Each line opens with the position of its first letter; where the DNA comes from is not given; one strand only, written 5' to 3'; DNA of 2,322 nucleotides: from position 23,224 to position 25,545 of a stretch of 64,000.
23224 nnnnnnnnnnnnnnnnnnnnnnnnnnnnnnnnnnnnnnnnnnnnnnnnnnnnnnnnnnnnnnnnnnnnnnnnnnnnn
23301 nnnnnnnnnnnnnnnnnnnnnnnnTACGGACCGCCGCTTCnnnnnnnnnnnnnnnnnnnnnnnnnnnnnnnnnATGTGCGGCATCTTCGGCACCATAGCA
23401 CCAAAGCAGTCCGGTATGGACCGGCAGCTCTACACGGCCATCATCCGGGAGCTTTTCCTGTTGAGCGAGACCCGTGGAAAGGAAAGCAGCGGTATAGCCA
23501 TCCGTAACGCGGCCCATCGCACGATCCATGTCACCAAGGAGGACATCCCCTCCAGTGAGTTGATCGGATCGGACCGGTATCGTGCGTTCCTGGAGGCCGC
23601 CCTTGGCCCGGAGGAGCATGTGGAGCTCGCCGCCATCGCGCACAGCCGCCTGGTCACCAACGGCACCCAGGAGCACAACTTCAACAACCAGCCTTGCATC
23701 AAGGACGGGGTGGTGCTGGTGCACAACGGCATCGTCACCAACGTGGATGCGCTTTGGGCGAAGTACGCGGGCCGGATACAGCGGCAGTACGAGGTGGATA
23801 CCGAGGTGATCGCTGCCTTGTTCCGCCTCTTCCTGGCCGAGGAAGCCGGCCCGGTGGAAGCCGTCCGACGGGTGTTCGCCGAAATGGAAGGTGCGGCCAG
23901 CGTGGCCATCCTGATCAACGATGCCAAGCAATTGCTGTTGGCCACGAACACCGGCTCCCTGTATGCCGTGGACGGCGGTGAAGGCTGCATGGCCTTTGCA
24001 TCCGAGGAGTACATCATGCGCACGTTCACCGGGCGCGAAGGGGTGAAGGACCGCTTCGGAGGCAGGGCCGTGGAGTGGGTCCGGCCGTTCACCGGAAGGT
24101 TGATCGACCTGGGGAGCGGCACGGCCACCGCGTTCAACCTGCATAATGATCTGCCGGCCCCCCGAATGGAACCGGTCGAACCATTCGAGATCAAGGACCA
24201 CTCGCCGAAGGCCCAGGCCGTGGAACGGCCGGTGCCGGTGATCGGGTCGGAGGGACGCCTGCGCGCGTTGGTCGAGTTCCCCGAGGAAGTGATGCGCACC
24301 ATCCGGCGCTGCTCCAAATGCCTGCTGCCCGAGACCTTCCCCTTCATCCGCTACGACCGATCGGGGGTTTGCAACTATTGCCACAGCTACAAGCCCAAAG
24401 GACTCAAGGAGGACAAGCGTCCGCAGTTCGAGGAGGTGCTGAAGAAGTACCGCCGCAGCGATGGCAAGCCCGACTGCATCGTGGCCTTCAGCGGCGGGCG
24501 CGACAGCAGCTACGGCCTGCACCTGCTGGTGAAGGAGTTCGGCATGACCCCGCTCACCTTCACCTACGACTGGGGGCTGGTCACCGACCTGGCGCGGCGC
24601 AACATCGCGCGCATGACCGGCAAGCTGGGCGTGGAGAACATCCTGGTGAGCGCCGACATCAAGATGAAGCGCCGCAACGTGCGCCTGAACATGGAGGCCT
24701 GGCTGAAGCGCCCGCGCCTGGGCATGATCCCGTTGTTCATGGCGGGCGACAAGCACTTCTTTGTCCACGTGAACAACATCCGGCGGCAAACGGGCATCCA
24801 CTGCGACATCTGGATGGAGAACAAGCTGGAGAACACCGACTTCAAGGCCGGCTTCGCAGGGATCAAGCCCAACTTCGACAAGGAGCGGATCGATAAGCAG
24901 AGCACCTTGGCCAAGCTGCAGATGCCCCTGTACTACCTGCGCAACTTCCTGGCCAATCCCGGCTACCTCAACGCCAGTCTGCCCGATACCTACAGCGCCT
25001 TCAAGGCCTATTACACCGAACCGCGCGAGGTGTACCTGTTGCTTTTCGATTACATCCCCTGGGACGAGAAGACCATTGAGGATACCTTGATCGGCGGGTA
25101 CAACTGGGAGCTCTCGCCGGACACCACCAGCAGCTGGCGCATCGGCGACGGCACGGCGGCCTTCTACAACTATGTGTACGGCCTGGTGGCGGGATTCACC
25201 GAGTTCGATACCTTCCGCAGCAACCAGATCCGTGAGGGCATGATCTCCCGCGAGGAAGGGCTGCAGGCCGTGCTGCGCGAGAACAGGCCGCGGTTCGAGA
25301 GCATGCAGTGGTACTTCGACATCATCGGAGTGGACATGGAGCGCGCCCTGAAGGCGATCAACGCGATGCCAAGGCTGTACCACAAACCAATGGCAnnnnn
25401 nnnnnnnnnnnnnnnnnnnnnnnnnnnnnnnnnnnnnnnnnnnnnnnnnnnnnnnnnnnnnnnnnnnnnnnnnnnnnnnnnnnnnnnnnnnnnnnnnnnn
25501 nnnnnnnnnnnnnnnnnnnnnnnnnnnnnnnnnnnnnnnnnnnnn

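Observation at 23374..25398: Fusion of a class-II (Ntn) glutamine amidotransferase to a WbuX/PseA-type PP-loop N-acetyl sugar amidotransferase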

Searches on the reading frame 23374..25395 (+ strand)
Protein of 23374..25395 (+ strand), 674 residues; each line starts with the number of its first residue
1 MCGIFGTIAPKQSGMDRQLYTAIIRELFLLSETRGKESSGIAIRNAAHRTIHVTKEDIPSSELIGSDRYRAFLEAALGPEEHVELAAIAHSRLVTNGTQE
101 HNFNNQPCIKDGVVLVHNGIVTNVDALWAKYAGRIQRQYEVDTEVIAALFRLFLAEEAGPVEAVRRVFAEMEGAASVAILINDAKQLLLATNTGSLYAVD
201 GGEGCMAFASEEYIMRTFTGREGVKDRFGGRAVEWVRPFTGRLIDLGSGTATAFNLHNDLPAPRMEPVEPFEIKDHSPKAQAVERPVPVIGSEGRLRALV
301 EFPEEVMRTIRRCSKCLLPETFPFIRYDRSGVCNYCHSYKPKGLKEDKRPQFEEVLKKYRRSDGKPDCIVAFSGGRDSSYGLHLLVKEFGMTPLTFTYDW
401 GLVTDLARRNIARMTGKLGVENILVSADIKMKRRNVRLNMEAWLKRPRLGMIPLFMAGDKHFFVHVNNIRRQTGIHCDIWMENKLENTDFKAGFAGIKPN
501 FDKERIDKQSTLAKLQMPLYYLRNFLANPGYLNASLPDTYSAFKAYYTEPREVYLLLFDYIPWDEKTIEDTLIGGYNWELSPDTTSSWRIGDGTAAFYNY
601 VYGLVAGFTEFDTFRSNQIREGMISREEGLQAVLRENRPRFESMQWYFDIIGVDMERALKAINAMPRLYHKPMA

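Call 3: search_protein_families(library=pfam, proteins=[window:23374-25395:+], max_evalue=1)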
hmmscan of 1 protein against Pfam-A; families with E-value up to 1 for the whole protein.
window:23374-25395:+ (674 aa): 4 families
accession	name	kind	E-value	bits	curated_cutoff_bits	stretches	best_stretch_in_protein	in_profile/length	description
PF13522.11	GATase_6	-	4.9e-13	49.7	27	1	86-211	12-130/130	Glutamine amidotransferase domain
PF13537.11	GATase_7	-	1.2e-11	45.1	25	1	91-212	2-118/123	Glutamine amidotransferase domain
PF01507.26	PAPS_reduct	-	0.15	12.5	22.5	1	368-435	2-68/175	Phosphoadenosine phosphosulfate reductase domain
PF23186.1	DUF7059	-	0.2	12.3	27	1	142-183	35-78/85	Domain of unknown function (DUF7059)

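Call 4: search_protein_families(library=ncbifam, proteins=[window:23374-25395:+], max_evalue=1)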
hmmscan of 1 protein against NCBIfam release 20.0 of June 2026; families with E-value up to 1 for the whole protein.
window:23374-25395:+ (674 aa): 18 families
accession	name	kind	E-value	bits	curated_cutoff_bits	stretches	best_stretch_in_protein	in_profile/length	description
TIGR03573.1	WbuX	subfamily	1.1e-36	127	203.2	1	311-637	2-317/344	N-acetyl sugar amidotransferase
NF001484.0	PRK00331.1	subfamily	3.1e-22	78.7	381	1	1-219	1-202/601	isomerizing glutamine--fructose-6-phosphate transaminase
TIGR01135.1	glmS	equivalog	1.7e-18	66.5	418.05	1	2-219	1-201/607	glutamine--fructose-6-phosphate transaminase (isomerizing)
TIGR01134.1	purF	equivalog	1.1e-10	41.4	350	1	2-216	1-200/432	amidophosphoribosyltransferase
TIGR01536.1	asn_synth_AEB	equivalog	6.2e-08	32.1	267.1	1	2-212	1-163/517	asparagine synthase (glutamine-hydrolyzing)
TIGR03442.1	TIGR03442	equivalog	5.4e-05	22.6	218.65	1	87-212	85-223/251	ergothioneine biosynthesis protein EgtC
NF006949.0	PRK09431.1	equivalog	0.00034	19.3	499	1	86-211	44-161/554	asparagine synthase B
NF006351.0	PRK08576.1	equivalog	0.0029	16.2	290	1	355-434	228-302/436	hypothetical protein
TIGR02432.1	lysidine_TilS_N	equivalog_domain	0.0048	16.9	93.6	1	368-448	2-87/189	tRNA lysidine(34) synthetase TilS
NF038212.1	argG_rel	exception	0.0092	14.9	425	1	366-440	15-87/381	argininosuccinate synthase-related protein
TIGR00268.2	TIGR00268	equivalog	0.029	13.7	150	1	367-438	15-86/259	ATP-dependent sacrificial sulfur transferase LarE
NF003385.0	PRK04527.1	equivalog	0.079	11.5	603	1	366-429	4-67/401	argininosuccinate synthase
TIGR00032.1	argG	equivalog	0.08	12.2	268.2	1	369-423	3-55/394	argininosuccinate synthase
TIGR02495.1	NrdG2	equivalog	0.1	11.9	131.15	1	333-376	30-72/193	anaerobic ribonucleoside-triphosphate reductase activating protein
TIGR00364.1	TIGR00364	equivalog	0.12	11.9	150.3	1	368-427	1-59/201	7-cyano-7-deazaguanine synthase QueC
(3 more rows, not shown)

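Call 5: find_homologous_proteins(query=window:23374-25395:+, max_evalue=0.00001)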
Query window:23374-25395:+ (674 aa): 7111 proteins with E <= 0.00001 among 8000 candidates; the best 120 are listed.
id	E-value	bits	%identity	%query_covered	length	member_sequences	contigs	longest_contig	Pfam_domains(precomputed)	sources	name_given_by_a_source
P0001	0.0e+0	1567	100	100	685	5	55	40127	PF13522.12,PF13537.12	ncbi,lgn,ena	-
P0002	0.0e+0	1283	81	100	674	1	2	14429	PF13522.12,PF13537.12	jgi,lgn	jgi:glucosamine--fructose-6-phosphate aminotransferase (isomerizing)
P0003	0.0e+0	1278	81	100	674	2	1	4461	PF13522.12,PF13537.12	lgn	-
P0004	0.0e+0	1267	80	100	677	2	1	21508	PF13522.12,PF13537.12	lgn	-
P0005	0.0e+0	1266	81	100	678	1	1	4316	PF13522.12,PF13537.12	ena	-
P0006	0.0e+0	1264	81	100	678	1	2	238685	PF13522.12,PF13537.12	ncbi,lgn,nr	ncbi:MAG: hypothetical protein JNM31_01540 [Flavobacteriales bacterium]|nr:hypothetical protein [Fla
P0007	0.0e+0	1258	80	100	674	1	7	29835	PF13522.12,PF13537.12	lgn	-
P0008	0.0e+0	1255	80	100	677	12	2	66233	PF13522.12,PF13537.12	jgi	jgi:hypothetical protein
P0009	0.0e+0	1245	79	100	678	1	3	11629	PF13522.12,PF13537.12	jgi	jgi:glucosamine--fructose-6-phosphate aminotransferase (isomerizing)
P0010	0.0e+0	1241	79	99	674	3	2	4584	PF13522.12,PF13537.12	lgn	-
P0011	0.0e+0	1238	79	99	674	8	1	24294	PF13522.12,PF13537.12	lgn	-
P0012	0.0e+0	1236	79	100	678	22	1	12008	PF13522.12,PF13537.12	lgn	-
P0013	0.0e+0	1235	79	100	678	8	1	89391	PF13522.12,PF13537.12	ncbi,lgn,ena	-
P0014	0.0e+0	1235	79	99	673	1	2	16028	PF13522.12,PF13537.12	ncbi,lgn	-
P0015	0.0e+0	1235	79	100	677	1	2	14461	PF13522.12,PF13537.12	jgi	-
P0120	5.6e-220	750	52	99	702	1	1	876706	PF13522.12,PF13537.12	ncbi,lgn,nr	ncbi:MAG: hypothetical protein HPY67_10805 [Syntrophaceae bacterium]|nr:hypothetical protein [Syntro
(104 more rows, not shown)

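Call 6: search_solved_structures(query=window:23374-25395:+, max_evalue=1, show_alignments=2)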
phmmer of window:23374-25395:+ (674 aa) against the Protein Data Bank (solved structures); distinct sequences matched with E-value up to 1: 10.
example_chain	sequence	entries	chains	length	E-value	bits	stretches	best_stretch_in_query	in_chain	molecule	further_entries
8wex_A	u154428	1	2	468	5.7e-15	57.8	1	325-638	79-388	N-acetyl sugar amidotransferase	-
1xff_A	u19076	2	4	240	1.2e-10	43.5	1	74-219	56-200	Glucosamine--fructose-6-phosphate aminotransferase [isomerizing]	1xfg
4amv_A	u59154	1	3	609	4.8e-10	41.5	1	1-219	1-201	GLUCOSAMINE--FRUCTOSE-6-PHOSPHATE AMINOTRANSFERASE [ISOMER IZING]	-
2j6h_A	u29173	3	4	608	1.1e-09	40.3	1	79-219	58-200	GLUCOSAMINE-FRUCTOSE-6-PHOSPHATE AMINOTRANSFERASE | GLUCOSAMINE--FRUCTOSE-6-PHOSPHATE AMINOTRANSFERASE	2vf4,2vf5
1jxa_A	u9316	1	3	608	1.1e-09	40.3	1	79-219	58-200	glucosamine 6-phosphate synthase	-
3ooj_A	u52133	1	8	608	1.4e-09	40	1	80-219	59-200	Glucosamine/fructose-6-phosphate aminotransferase, isomerizing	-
2ywb_A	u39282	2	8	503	0.0023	19.4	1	341-428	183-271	GMP synthase [glutamine-hydrolyzing]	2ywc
3k32_A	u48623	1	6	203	0.32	12.3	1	367-436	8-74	Uncharacterized protein MJ0690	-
1ct9_A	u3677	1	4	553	0.41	12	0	87-151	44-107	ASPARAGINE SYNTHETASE B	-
8yl2_A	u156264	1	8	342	0.83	11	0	324-372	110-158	GTP-binding protein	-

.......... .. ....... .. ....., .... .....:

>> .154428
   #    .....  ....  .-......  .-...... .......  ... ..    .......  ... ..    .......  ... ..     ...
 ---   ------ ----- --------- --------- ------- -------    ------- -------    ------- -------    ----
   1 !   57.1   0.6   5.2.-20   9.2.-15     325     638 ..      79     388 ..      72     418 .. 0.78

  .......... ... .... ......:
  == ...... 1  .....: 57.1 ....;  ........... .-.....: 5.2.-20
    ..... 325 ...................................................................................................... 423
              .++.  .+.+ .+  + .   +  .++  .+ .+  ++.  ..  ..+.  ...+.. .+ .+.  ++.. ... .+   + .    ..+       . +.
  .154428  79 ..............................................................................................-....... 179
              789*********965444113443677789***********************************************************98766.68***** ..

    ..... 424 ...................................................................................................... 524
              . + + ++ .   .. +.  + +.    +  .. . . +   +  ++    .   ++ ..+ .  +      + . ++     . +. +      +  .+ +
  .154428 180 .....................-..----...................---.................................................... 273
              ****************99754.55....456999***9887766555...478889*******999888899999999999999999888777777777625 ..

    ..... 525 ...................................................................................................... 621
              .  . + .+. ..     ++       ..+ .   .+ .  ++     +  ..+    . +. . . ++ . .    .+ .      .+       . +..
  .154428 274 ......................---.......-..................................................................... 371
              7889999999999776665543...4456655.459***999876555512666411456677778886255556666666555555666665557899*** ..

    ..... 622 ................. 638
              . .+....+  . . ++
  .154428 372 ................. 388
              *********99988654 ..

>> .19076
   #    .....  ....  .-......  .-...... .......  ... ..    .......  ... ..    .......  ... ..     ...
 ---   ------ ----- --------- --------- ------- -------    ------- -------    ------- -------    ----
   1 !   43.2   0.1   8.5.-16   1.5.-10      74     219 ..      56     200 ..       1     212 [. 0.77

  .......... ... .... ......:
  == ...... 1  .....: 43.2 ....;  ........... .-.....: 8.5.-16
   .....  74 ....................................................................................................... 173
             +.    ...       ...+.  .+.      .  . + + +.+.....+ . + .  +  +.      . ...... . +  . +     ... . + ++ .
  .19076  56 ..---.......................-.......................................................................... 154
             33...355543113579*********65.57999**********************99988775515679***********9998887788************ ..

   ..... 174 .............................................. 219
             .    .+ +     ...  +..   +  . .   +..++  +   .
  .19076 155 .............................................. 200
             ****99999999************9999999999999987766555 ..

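Call 12: find_encoding_contigs(protein=P0001, flank=10000, max_places=3)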
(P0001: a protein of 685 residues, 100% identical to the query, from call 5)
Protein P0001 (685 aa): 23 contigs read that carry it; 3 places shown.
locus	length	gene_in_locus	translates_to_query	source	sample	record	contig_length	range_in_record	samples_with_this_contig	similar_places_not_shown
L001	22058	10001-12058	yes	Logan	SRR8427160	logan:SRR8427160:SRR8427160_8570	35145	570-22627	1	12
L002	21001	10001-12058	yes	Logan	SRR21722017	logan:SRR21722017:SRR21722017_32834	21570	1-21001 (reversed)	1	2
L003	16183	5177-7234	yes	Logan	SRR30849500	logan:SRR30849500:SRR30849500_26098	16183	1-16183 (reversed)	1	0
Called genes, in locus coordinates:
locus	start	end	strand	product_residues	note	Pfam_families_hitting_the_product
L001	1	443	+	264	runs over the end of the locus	-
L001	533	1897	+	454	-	PF02412:TSP_3 (faint), PF00691:OmpA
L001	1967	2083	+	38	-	-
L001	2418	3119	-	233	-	-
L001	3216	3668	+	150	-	PF22381:Staph_reg_Sar_Rot, PF01047:MarR, PF12802:MarR_2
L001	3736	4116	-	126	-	-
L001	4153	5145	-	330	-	PF01145:Band_7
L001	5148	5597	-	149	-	PF01957:NfeD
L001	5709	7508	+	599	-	PF13579:Glyco_trans_4_4, PF13439:Glyco_transf_4 (weak)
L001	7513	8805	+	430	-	PF01943:Polysacc_synt, PF13440:Polysacc_synt_3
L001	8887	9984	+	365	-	PF00535:Glycos_transf_2 (weak), PF13641:Glyco_tranf_2_3 (faint)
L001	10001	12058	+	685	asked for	PF13522:GATase_6, PF13537:GATase_7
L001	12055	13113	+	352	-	-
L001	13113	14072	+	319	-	-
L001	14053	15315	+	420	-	PF01943:Polysacc_synt, PF13440:Polysacc_synt_3 (weak)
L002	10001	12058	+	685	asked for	PF13522:GATase_6, PF13537:GATase_7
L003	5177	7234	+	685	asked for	PF13522:GATase_6, PF13537:GATase_7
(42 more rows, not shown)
